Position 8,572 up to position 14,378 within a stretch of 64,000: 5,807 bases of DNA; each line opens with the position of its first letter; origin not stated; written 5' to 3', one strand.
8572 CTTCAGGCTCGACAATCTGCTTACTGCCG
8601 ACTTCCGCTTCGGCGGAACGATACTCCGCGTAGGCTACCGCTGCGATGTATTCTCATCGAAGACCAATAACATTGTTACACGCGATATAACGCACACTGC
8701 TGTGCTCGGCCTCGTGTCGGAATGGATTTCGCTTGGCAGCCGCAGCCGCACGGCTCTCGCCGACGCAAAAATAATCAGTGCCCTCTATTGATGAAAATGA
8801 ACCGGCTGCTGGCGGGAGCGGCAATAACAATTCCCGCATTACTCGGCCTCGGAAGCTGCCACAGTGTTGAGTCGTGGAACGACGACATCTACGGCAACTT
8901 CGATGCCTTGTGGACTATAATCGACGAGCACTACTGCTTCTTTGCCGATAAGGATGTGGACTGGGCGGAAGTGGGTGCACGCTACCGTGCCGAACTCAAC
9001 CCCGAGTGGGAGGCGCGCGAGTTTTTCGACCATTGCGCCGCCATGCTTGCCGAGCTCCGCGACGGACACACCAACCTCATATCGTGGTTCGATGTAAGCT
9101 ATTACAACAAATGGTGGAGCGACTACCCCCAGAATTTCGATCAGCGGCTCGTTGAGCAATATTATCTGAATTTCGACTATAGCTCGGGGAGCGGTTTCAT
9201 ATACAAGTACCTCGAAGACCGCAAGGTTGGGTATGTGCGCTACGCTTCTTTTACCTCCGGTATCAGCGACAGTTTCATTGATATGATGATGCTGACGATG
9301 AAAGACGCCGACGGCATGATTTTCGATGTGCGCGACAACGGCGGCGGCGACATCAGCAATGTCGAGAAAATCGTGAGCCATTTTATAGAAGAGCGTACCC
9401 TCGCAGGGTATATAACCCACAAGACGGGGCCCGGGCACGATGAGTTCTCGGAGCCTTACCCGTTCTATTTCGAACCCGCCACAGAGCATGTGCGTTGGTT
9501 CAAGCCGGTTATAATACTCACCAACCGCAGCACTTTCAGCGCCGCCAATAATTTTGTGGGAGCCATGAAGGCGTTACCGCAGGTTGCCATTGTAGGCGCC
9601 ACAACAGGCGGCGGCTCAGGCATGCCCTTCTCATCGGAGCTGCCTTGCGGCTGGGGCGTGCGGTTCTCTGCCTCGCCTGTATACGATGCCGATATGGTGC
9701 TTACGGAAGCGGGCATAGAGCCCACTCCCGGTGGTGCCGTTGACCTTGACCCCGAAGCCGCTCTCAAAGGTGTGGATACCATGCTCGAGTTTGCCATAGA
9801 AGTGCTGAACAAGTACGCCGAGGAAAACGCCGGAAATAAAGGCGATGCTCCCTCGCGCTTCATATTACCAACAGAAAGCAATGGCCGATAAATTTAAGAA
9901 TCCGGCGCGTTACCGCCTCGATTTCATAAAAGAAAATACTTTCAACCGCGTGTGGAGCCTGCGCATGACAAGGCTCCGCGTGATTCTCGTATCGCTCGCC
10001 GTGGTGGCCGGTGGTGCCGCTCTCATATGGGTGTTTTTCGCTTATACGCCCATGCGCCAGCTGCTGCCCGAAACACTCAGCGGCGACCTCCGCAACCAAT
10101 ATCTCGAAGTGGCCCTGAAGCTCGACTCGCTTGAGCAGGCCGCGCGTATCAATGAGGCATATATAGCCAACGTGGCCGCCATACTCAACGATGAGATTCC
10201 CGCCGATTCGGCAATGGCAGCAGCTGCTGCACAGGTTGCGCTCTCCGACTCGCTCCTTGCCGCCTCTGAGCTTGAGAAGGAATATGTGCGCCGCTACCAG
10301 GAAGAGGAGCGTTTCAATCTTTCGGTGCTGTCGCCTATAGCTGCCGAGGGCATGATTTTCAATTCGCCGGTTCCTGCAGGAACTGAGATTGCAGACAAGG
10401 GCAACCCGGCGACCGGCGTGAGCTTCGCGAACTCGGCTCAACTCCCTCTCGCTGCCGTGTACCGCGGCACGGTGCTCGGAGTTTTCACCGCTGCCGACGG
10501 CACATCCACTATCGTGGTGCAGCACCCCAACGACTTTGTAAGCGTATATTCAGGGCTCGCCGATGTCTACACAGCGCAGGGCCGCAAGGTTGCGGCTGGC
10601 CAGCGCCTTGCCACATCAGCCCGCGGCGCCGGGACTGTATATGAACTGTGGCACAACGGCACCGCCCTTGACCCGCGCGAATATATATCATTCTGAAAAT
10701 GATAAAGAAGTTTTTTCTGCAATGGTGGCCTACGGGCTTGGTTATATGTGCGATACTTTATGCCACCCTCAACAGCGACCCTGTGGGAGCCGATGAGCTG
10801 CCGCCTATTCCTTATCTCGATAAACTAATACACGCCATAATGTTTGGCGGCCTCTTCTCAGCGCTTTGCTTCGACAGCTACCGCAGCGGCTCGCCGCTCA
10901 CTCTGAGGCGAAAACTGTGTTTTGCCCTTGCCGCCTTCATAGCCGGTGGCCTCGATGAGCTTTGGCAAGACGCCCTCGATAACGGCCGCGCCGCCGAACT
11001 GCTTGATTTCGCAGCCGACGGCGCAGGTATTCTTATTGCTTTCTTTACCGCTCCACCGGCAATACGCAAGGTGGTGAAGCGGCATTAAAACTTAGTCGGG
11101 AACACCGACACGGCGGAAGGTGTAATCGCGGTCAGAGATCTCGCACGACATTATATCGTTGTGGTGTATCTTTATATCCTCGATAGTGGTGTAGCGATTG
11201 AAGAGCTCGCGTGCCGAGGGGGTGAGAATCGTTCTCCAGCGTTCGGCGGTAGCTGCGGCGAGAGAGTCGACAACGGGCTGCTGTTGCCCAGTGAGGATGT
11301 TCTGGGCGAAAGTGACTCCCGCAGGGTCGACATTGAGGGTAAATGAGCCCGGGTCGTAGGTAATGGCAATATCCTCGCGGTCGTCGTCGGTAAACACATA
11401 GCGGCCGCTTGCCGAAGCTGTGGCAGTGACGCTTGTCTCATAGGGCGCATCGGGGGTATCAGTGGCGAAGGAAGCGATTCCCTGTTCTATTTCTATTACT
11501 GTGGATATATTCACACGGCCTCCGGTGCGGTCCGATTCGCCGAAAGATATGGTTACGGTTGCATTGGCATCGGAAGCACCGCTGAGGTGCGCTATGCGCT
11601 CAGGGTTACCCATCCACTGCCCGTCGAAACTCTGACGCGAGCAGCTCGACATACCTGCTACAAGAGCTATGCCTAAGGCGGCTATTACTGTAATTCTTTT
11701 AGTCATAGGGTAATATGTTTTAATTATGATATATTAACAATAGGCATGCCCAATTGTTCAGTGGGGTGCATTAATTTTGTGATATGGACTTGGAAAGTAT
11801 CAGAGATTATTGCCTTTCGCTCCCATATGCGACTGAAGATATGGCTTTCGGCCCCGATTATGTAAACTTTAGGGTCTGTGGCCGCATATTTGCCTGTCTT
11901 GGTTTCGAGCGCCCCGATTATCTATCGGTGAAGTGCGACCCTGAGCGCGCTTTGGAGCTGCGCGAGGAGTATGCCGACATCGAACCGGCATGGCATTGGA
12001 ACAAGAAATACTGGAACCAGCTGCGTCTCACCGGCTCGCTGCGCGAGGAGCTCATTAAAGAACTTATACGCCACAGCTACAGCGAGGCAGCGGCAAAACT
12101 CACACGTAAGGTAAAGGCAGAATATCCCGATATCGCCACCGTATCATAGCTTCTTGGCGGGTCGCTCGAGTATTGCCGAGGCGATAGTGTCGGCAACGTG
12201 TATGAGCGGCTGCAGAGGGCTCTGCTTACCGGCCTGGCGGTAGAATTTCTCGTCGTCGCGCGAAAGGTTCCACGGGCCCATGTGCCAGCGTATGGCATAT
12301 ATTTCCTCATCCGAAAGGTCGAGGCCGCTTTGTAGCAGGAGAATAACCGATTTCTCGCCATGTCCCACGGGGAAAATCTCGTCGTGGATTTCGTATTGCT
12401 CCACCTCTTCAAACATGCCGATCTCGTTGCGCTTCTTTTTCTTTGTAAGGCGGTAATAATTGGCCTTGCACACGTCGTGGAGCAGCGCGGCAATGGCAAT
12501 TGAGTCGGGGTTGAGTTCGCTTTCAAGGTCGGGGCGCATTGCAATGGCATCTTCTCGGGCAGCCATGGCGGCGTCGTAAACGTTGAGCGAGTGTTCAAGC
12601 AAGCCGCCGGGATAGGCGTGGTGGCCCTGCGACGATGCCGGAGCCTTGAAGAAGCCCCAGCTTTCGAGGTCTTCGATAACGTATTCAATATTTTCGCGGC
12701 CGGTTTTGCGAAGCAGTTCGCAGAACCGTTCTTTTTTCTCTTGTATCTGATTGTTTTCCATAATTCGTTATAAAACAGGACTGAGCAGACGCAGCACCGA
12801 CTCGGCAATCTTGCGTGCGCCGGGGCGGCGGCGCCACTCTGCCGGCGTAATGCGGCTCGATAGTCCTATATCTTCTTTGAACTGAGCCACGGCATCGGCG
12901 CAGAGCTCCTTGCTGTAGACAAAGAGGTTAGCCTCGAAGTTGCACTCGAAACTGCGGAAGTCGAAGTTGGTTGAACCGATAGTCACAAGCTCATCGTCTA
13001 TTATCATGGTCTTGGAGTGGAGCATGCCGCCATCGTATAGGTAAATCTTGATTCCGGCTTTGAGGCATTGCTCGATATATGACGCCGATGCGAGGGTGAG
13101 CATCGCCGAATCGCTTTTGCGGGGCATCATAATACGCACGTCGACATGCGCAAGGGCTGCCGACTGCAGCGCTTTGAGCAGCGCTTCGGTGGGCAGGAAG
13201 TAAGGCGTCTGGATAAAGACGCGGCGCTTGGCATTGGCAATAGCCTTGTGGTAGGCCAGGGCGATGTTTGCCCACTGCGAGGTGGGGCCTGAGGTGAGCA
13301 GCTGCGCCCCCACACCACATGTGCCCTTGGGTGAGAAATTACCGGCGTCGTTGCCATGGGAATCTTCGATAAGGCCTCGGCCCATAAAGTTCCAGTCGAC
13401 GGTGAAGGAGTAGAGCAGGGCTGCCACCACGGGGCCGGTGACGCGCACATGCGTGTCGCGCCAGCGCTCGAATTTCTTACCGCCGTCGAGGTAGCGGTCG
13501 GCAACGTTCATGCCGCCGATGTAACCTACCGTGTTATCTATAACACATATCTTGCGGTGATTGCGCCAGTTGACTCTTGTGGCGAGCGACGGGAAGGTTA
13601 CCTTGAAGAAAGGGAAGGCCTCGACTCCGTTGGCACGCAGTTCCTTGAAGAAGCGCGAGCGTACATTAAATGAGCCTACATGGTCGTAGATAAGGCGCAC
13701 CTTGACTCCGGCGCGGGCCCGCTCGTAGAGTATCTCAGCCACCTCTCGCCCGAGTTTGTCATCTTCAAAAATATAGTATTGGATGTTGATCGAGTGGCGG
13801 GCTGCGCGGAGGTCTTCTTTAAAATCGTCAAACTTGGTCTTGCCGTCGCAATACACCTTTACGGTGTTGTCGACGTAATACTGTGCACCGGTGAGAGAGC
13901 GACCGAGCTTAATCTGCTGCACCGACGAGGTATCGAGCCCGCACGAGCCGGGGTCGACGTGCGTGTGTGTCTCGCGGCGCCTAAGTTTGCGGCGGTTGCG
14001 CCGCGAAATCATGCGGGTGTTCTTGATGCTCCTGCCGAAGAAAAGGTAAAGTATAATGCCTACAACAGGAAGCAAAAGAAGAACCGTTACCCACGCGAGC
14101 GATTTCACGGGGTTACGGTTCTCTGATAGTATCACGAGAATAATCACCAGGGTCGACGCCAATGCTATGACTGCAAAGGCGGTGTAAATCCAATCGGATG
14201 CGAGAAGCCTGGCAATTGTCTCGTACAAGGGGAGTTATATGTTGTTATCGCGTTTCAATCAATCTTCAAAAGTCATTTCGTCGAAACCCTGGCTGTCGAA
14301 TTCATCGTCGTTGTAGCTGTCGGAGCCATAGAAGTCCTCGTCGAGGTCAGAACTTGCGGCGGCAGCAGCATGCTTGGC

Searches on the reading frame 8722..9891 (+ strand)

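Call 85: search_protein_families(library=pfam, max_evalue=0.0001, proteins=[window:8722-9891:+])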
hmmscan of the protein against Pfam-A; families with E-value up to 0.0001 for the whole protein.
window:8722-9891:+ (389 aa): 2 families
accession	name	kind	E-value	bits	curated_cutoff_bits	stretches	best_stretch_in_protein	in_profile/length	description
PF03572.23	Peptidase_S41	-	1.4e-27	96.7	24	1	168-335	1-162/165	Peptidase family S41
PF14684.11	Tricorn_C1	-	2e-08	34.5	24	1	58-109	7-58/59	Tricorn protease C1 domain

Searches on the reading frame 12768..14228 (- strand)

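Call 85: search_protein_families(library=pfam, max_evalue=0.0001, proteins=[window:12768-14228:-])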
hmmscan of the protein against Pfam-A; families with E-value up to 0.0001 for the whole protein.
window:12768-14228:- (486 aa): 3 families
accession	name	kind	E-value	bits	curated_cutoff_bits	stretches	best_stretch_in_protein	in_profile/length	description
PF13091.12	PLDc_2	-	6.4e-47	159.1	27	2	328-453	3-131/132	PLD-like domain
PF00614.28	PLDc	-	3.4e-16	58.9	21.9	2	220-246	2-28/28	Phospholipase D Active site motif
PF13396.11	PLDc_N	-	4.3e-12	46.2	23.3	1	26-66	4-42/42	Phospholipase_D-nuclease N-terminal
